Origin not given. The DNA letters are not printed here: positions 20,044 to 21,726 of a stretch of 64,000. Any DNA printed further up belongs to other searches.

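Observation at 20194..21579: AspRS/AsnRS paralog missing both invariant class-II arginines, a probable pseudo-synthetase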

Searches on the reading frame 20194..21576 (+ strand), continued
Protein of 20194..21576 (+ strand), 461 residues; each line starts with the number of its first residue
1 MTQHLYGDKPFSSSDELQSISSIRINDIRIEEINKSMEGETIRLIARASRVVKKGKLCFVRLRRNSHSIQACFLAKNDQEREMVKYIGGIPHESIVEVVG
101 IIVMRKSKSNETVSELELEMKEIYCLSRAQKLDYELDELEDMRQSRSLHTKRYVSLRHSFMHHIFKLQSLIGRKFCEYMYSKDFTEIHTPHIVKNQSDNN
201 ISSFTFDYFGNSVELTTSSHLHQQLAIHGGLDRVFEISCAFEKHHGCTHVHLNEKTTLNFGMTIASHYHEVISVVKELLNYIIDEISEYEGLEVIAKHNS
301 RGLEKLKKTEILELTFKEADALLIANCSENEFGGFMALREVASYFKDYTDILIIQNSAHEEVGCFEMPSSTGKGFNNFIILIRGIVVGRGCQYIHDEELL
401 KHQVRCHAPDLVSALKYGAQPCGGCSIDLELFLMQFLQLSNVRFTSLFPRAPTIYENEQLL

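Call 12: find_homologous_proteins(query=P0121, max_evalue=1e-100)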
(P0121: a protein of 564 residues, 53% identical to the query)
Query P0121 (564 aa): 4267 proteins with E <= 1e-100 among 8000 candidates; the best 120 are listed.
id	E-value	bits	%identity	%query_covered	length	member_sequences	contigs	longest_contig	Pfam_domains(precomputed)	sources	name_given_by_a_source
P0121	0.0e+0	1255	100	100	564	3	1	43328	PF01336.32,PF00152.26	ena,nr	nr:unnamed protein product [Naegleria fowleri]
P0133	0.0e+0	1065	84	99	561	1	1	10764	PF01336.32,PF00152.26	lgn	-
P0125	0.0e+0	1031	81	99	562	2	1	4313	PF01336.32,PF00152.26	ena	-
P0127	0.0e+0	1022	83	92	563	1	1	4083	PF01336.32,PF00152.26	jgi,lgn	-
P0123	8.3e-277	937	74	100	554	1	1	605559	PF01336.32,PF00152.26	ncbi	ncbi:hypothetical protein ABK040_007133 [Willaertia magna]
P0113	1.0e-224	765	41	93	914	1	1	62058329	PF01336.32,PF00152.26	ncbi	ncbi:hypothetical protein OROGR_017602 [Orobanche gracilis]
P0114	1.2e-218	745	45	85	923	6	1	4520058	PF01336.32,PF00152.26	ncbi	ncbi:hypothetical protein OROGR_034155 [Orobanche gracilis]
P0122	1.2e-213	729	62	90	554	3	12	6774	PF01336.32,PF00152.26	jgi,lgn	jgi:nondiscriminating aspartyl-tRNA synthetase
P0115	1.1e-208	712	54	58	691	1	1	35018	PF22152.2,PF00152.26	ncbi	ncbi:13090_t:CDS:10, partial [Entrophospora sp. SA101]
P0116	3.0e-208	711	54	58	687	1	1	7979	PF22152.2,PF00152.26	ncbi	ncbi:14595_t:CDS:10, partial [Entrophospora sp. SA101]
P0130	7.6e-204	696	58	97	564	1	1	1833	PF01336.32,PF00152.26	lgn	-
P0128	5.3e-194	664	55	90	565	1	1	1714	PF01336.32,PF00152.26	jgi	-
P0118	1.7e-192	659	56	99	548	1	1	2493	PF01336.32,PF00152.26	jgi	jgi:nondiscriminating aspartyl-tRNA synthetase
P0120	6.2e-192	657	58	93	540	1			PF01336.32,PF00152.26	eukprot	eukprot:gene2427-3138_t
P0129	8.1e-192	657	53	91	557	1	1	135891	PF01336.32,PF00152.26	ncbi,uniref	ncbi:aspartyl-tRNA synthetase [Acrasis kona]|uniref:aspartate--tRNA ligase n=1 Tax=Acrasis kona TaxI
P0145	3.5e-189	648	58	89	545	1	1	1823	PF01336.32,PF00152.26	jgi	jgi:nondiscriminating aspartyl-tRNA synthetase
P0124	1.7e-182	626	56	90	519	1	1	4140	PF01336.32,PF00152.26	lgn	-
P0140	1.2e-180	620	53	97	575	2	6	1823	PF01336.32,PF00152.26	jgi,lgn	-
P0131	3.7e-178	612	54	90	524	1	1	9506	PF01336.32,PF00152.26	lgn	-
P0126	4.0e-178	612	55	87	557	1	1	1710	PF01336.32,PF00152.26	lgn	-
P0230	2.9e-176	605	53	93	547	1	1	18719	PF01336.32,PF00152.26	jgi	jgi:nondiscriminating aspartyl-tRNA synthetase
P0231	3.3e-174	599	53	89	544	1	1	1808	PF01336.32,PF00152.26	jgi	-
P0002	1.2e-173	597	55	91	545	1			PF01336.32,PF00152.26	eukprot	eukprot:gb/GECH01011894.1/.p1 GENE.gb/GECH01011894.1/~~gb/GECH01011894.1/.p1 ORF type:complete len:5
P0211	2.0e-172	593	53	96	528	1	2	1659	PF01336.32,PF00152.26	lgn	-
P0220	1.6e-169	583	56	85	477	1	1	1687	PF01336.32,PF00152.26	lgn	-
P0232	7.4e-166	571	55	87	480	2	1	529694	PF01409.26,PF01336.32,PF00152.26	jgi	jgi:aspartyl-tRNA synthetase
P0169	7.8e-165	568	51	89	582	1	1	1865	PF01336.32,PF00152.26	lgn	-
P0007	5.4e-164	565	52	87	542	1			PF01336.32,PF00152.26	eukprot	eukprot:TRINITY_DN204_c0_g1_i1.p1 TRINITY_DN204_c0_g1~~TRINITY_DN204_c0_g1_i1.p1 ORF type:complete l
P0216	1.2e-163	564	49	92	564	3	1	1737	PF01336.32,PF00152.26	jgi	jgi:aspartyl-tRNA synthetase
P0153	2.1e-163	563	49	96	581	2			PF01336.32,PF00152.26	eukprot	eukprot:TRINITY_DN10275_c0_g1_i2.p1 TRINITY_DN10275_c0_g1~~TRINITY_DN10275_c0_g1_i2.p1 ORF type:comp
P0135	4.3e-162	559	53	87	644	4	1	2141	PF00458.26,PF01336.32,PF00152.26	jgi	-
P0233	4.7e-162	558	52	87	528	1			PF01336.32,PF00152.26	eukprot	eukprot:c15633_g1_i1.p1 GENE.c15633_g1_i1~~c15633_g1_i1.p1 ORF type:complete len:544 (+),score=153.2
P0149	6.8e-160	551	53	87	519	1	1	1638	PF01409.26,PF01336.32,PF00152.26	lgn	-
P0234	7.4e-160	551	48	97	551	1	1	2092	PF01336.32,PF00152.26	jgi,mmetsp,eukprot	mmetsp:Transcript_1840/g.2691 ORF Transcript_1840/g.2691 Transcript_1840/m.2691 type:complete len:55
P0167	4.0e-159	549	50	88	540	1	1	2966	PF01336.32,PF00152.26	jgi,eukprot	eukprot:CAMPEP_0196666558 /NCGR_PEP_ID=MMETSP1086-20130531/64582_1 /TAXON_ID=77921 /ORGANISM="Cyanop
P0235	6.4e-159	548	50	92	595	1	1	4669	PF01336.32,PF00152.26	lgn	-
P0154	7.4e-159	548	52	87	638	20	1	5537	PF01336.32,PF00152.26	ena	-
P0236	1.8e-158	547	50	88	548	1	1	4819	PF01336.32,PF00152.26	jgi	jgi:aspartyl-tRNA synthetase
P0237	4.8e-158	545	51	92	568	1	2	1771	PF01336.32,PF00152.26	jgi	-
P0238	5.4e-158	545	47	98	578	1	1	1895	PF01336.32,PF00152.26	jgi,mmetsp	mmetsp:Transcript_26237/g.36951 ORF Transcript_26237/g.36951 Transcript_26237/m.36951 type:complete 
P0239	7.2e-158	545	48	98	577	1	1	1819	PF01336.32,PF00152.26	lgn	-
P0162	1.3e-157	544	52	87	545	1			PF01336.32,PF00152.26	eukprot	eukprot:jgi/Chlat1/7353/Chrsp59S06976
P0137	2.1e-157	543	50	88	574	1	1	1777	PF01336.32,PF00152.26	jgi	jgi:aspartyl-tRNA synthetase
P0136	2.5e-157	543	51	88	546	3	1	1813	PF01336.32,PF00152.26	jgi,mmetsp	mmetsp:Transcript_25663/g.42206 ORF Transcript_25663/g.42206 Transcript_25663/m.42206 type:complete 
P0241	4.6e-157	542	51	87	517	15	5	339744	PF01336.32,PF00152.26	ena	-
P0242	5.6e-157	542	49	92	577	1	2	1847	PF01336.32,PF00152.26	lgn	-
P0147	8.4e-157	541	50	93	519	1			PF01336.32,PF00152.26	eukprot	eukprot:GILI01004974.1.p1 GENE.GILI01004974.1~~GILI01004974.1.p1 ORF type:complete len:520 (+),score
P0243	9.0e-157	541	50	87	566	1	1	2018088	PF01336.32,PF00152.26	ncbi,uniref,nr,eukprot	ncbi:aspartyl-tRNA synthetase [Heterostelium album PN500]|uniref:aspartate--tRNA ligase n=1 Tax=Hete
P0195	2.6e-156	540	48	93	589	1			PF00458.26,PF01336.32,PF00152.26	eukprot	eukprot:TRINITY_DN1222_c0_g1_i2.p2 TRINITY_DN1222_c0_g1~~TRINITY_DN1222_c0_g1_i2.p2 ORF type:complet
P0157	3.1e-156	539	51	88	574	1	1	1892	PF01336.32,PF00152.26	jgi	jgi:nondiscriminating aspartyl-tRNA synthetase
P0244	3.3e-156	539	52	88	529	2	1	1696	PF01336.32,PF00152.26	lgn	-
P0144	3.5e-156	539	51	88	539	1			PF01336.32,PF00152.26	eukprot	eukprot:tig00000865_g5082.t1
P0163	4.4e-156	539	49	93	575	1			PF01336.32,PF00152.26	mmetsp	mmetsp:Transcript_39896/g.106587 ORF Transcript_39896/g.106587 Transcript_39896/m.106587 type:comple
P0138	6.6e-156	538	50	91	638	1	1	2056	PF00458.26,PF01336.32,PF00152.26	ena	-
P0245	6.8e-156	538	46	97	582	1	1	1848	PF01336.32,PF00152.26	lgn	-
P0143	9.5e-156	538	51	88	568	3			PF01336.32,PF00152.26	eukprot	eukprot:Phypoly_transcript_05738.p1 GENE.Phypoly_transcript_05738~~Phypoly_transcript_05738.p1 ORF t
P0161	1.6e-155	537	50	87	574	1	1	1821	PF01336.32,PF00152.26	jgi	-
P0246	2.1e-155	537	51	87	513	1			PF01409.26,PF01336.32,PF00152.26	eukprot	eukprot:GILK01000568.1.p1 GENE.GILK01000568.1~~GILK01000568.1.p1 ORF type:complete len:514 (-),score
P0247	9.1e-155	534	50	88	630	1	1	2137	PF01336.32,PF00152.26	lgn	-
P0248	1.5e-154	534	51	87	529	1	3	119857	PF01336.32,PF00152.26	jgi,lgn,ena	-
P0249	1.6e-154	534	48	90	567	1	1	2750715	PF01336.32,PF00152.26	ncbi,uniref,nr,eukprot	ncbi:aspartyl-tRNA synthetase [Cavenderia fasciculata]|uniref:aspartate--tRNA ligase n=1 Tax=Cavende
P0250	2.6e-154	533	51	87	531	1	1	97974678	PF01336.32,PF00152.26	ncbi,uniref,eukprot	ncbi:aspartate--tRNA ligase, cytoplasmic-like [Sycon ciliatum]|uniref:aspartate--tRNA ligase, cytopl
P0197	2.9e-154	533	51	88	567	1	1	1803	PF01336.32,PF00152.26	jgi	jgi:nondiscriminating aspartyl-tRNA synthetase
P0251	3.0e-154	533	50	89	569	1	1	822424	PF01336.32,PF00152.26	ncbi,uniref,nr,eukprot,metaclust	ncbi:hypothetical protein SAMD00019534_068320 [Acytostelium subglobosum LB1]|uniref:hypothetical pro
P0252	3.0e-154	533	51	91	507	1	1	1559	PF01409.26,PF01336.32,PF00152.26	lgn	-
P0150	3.6e-154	532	51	87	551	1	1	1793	PF01336.32,PF00152.26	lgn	-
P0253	5.9e-154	532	53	84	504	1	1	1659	PF01336.32,PF00152.26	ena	-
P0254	7.0e-154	532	52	89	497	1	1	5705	PF01336.32,PF00152.26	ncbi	-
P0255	8.4e-154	531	45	100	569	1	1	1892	PF01336.32,PF00152.26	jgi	-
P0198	8.9e-154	531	48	87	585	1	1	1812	PF01336.32,PF00152.26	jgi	-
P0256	1.1e-153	531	47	93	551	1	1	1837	PF01336.32,PF00152.26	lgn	-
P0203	1.1e-153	531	52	87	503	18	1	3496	PF01336.32,PF00152.26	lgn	-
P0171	1.2e-153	531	48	88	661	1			PF01336.32,PF00152.26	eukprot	eukprot:TRINITY_DN344_c0_g1_i1.p1 TRINITY_DN344_c0_g1~~TRINITY_DN344_c0_g1_i1.p1 ORF type:complete l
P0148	1.6e-153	530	49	87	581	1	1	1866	PF01336.32,PF00152.26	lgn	-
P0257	1.7e-153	530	51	88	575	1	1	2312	PF01336.32,PF00152.26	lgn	-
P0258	1.8e-153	530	53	87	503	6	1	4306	PF01336.32,PF00152.26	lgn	-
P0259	2.6e-153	530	49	87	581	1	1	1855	PF01336.32,PF00152.26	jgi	-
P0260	2.9e-153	530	50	87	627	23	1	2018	PF01336.32,PF00152.26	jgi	jgi:aspartyl-tRNA synthetase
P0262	3.3e-153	529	51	87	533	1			PF01336.32,PF00152.26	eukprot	eukprot:Opistho-2@46364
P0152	4.7e-153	529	50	87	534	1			PF01336.32,PF00152.26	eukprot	eukprot:Colp12_sorted_trinity150504_noHs@30061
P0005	5.1e-153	529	48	93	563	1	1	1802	PF01336.32,PF00152.26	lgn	-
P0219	5.7e-153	529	48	92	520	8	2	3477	PF01336.32,PF00152.26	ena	-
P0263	5.7e-153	529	51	92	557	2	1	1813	PF01336.32,PF00152.26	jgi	-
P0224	7.5e-153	528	52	87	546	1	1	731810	PF01336.32,PF00152.26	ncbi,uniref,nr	ncbi:hypothetical protein Agub_g13271 [Astrephomene gubernaculifera]|uniref:aspartate--tRNA ligase n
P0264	1.0e-152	528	52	87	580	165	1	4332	PF01336.32,PF00152.26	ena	-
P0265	1.2e-152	527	49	93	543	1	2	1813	PF01336.32,PF00152.26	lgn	-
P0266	2.6e-152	526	49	92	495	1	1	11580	PF01336.32,PF00152.26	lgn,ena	-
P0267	2.8e-152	526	49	87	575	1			PF01336.32,PF00152.26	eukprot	eukprot:TRINITY_DN1101_c0_g1_i1.p1 TRINITY_DN1101_c0_g1~~TRINITY_DN1101_c0_g1_i1.p1 ORF type:complet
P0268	3.2e-152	526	52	88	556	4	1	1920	PF01336.32,PF00152.26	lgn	-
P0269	4.6e-152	526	60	63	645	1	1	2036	PF01336.32,PF00152.26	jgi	-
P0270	4.8e-152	525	51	87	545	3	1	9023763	PF01336.32,PF00152.26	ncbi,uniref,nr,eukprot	ncbi:hypothetical protein CHLRE_06g279150v5 [Chlamydomonas reinhardtii]|uniref:aspartate--tRNA ligas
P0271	5.0e-152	525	51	87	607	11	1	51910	PF01336.32,PF00152.26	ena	-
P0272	6.0e-152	525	46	98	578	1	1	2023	PF01336.32,PF00152.26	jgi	-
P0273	7.8e-152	525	50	87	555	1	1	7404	PF01336.32,PF00152.26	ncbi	-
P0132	8.5e-152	525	46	91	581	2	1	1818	PF01336.32,PF00152.26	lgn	-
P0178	8.6e-152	525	50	87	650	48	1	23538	PF01336.32,PF00152.26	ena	-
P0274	1.0e-151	524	49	89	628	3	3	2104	PF01336.32,PF00152.26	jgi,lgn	jgi:nondiscriminating aspartyl-tRNA synthetase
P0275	1.1e-151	524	45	100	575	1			PF01336.32,PF00152.26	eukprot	eukprot:TRINITY_DN3941_c0_g1_i1.p1 TRINITY_DN3941_c0_g1~~TRINITY_DN3941_c0_g1_i1.p1 ORF type:complet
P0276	1.3e-151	524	50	87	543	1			PF01336.32,PF00152.26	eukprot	eukprot:jgi/Mesvir1/20806/Mv07908-RA.1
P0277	1.5e-151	524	50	87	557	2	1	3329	PF01336.32,PF00152.26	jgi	-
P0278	1.7e-151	524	49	87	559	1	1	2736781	PF01336.32,PF00152.26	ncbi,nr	ncbi:unnamed protein product [Pedinophyceae sp. YPF-701]|nr:unnamed protein product [Pedinophyceae s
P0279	1.9e-151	524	48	96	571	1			PF01336.32,PF00152.26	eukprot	eukprot:TRINITY_DN650_c0_g1_i1.p1 TRINITY_DN650_c0_g1~~TRINITY_DN650_c0_g1_i1.p1 ORF type:complete l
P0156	2.8e-151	523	48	91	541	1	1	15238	PF01336.32,PF00152.26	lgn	-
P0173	3.0e-151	523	52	86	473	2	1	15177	PF01336.32,PF00152.26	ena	-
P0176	3.7e-151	523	51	87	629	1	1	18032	PF01336.32,PF00152.26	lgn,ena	-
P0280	4.0e-151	522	49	87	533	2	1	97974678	PF01336.32,PF00152.26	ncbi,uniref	ncbi:aspartate--tRNA ligase, cytoplasmic-like [Sycon ciliatum]|uniref:aspartate--tRNA ligase, cytopl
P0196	4.1e-151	522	49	87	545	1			PF01336.32,PF00152.26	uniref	uniref:Aspartate--tRNA ligase, cytoplasmic n=1 Tax=Cyprinus carpio carpio TaxID=630221 RepID=A0A9J7Y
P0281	5.7e-151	522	48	93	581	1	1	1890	PF01336.32,PF00152.26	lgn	-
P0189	6.3e-151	522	47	96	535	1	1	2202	PF01336.32,PF00152.26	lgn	-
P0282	6.6e-151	522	50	87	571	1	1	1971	PF01336.32,PF00152.26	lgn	-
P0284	8.2e-151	521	48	87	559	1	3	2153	PF01336.32,PF00152.26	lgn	-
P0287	1.0e-150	521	49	91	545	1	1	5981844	PF01336.32,PF00152.26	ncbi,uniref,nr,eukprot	ncbi:hypothetical protein VOLCADRAFT_72624 [Volvox carteri f. nagariensis]|uniref:aspartate--tRNA li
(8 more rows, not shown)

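Call 13: find_encoding_contigs(protein=P0133, flank=5000, max_places=4)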
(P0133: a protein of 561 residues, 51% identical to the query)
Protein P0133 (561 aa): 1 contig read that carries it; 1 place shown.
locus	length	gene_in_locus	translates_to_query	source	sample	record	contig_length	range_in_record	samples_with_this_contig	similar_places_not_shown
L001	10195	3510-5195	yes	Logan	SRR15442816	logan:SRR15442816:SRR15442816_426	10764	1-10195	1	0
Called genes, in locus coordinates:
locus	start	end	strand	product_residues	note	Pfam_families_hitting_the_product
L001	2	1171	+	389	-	?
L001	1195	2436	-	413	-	PF00687:Ribosomal_L1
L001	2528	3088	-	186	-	-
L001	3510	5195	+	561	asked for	PF01336:tRNA_anti-codon (weak), PF00152:tRNA-synt_2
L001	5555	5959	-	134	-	-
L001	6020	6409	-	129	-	-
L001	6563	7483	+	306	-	-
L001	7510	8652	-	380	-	PF24521:Ank_KRIT1 (faint), PF13857:Ank_5 (faint), PF12796:Ank_2, PF13637:Ank_4, PF12796:Ank_2, PF00023:Ank, PF13606:Ank_3 (weak), PF12796:Ank_2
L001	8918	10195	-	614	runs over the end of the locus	?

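Call 14: find_encoding_contigs(protein=P0127, flank=5000, max_places=4)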
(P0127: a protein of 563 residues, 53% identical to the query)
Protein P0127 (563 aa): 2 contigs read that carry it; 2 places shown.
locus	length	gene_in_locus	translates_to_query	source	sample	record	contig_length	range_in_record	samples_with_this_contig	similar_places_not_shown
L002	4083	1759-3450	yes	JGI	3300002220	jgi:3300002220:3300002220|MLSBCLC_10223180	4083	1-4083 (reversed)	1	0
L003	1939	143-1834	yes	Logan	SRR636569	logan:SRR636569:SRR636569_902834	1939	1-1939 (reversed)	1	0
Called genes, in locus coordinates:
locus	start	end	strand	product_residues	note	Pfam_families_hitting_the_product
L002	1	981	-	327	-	?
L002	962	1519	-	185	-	-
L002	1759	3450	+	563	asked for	PF01336:tRNA_anti-codon, PF00152:tRNA-synt_2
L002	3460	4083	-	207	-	?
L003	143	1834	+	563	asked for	PF01336:tRNA_anti-codon, PF00152:tRNA-synt_2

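Call 15: find_encoding_contigs(protein=P0125, flank=5000, max_places=4)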
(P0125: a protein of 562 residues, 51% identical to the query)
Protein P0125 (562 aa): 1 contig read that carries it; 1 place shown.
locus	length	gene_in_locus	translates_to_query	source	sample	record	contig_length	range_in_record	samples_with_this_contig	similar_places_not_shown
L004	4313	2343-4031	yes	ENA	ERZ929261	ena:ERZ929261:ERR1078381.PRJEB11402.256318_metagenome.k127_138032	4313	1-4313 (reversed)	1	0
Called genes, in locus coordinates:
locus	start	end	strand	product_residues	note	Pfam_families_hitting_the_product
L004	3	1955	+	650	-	?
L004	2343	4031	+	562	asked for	PF01336:tRNA_anti-codon, PF00152:tRNA-synt_2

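Call 16: list_cluster_members(proteins=[P0133, P0125, P0127, P0121, L001:1198-2436:-, L001:2531-3088:-, L001:6563-7480:+, L001:7513-8652:-, P0001])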
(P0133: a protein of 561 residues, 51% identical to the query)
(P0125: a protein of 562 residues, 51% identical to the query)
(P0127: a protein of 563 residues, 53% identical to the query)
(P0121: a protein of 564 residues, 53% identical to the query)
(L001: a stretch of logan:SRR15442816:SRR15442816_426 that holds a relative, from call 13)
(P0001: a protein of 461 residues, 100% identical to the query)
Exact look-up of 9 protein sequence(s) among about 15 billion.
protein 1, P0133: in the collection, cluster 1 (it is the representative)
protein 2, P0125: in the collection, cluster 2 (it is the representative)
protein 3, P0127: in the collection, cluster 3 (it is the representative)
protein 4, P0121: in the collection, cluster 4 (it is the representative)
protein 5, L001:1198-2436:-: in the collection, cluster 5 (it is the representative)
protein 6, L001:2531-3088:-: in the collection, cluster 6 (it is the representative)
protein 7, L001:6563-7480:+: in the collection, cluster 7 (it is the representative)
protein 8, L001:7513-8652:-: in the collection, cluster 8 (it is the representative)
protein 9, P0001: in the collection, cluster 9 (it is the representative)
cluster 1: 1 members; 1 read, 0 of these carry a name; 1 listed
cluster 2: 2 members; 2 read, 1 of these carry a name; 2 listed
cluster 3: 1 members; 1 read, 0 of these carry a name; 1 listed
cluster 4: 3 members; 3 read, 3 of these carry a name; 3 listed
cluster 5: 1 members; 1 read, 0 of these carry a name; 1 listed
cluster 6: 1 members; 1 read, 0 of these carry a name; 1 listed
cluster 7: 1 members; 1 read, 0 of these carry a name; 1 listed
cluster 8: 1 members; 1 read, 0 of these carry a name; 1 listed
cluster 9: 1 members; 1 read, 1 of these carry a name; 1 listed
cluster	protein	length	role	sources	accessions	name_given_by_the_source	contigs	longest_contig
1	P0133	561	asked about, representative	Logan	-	-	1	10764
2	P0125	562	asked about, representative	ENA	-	-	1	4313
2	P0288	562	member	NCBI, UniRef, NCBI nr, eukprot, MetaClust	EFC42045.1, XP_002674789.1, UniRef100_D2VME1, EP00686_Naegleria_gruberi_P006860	aspartyl-tRNA synthetase [Naegleria gruberi] | aspartate--tRNA ligase n=1 Tax=Naegleria gruberi TaxID=5762 RepID=D2VME1_NAEGR | XP_002674789.1 aspartyl-tRNA synthetase [Naegleria gruberi strain NEG-M]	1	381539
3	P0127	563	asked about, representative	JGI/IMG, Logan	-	-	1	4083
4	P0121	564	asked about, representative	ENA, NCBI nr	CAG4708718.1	unnamed protein product [Naegleria fowleri]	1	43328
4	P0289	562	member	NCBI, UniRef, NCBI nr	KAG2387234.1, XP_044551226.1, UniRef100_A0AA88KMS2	hypothetical protein C9374_001566 [Naegleria lovaniensis] | aspartate--tRNA ligase n=1 Tax=Naegleria lovaniensis TaxID=51637 RepID=A0AA88KMS2_NAELO | uncharacterized protein C9374_001566 [Naegleria lovaniensis]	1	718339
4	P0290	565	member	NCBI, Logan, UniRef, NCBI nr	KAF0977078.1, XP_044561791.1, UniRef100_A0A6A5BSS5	hypothetical protein FDP41_003731 [Naegleria fowleri] | aspartate--tRNA ligase n=1 Tax=Naegleria fowleri TaxID=5763 RepID=A0A6A5BSS5_NAEFO | uncharacterized protein FDP41_003731 [Naegleria fowleri]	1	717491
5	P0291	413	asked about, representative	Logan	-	-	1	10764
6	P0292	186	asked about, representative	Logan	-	-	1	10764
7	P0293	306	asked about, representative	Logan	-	-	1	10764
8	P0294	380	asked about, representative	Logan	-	-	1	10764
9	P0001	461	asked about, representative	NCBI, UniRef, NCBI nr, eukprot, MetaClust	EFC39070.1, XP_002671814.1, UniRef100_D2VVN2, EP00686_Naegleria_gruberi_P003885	aspartyl-tRNA synthetase [Naegleria gruberi] | Aspartyl-tRNA synthetase n=1 Tax=Naegleria gruberi TaxID=5762 RepID=D2VVN2_NAEGR | XP_002671814.1 aspartyl-tRNA synthetase [Naegleria gruberi strain NEG-M]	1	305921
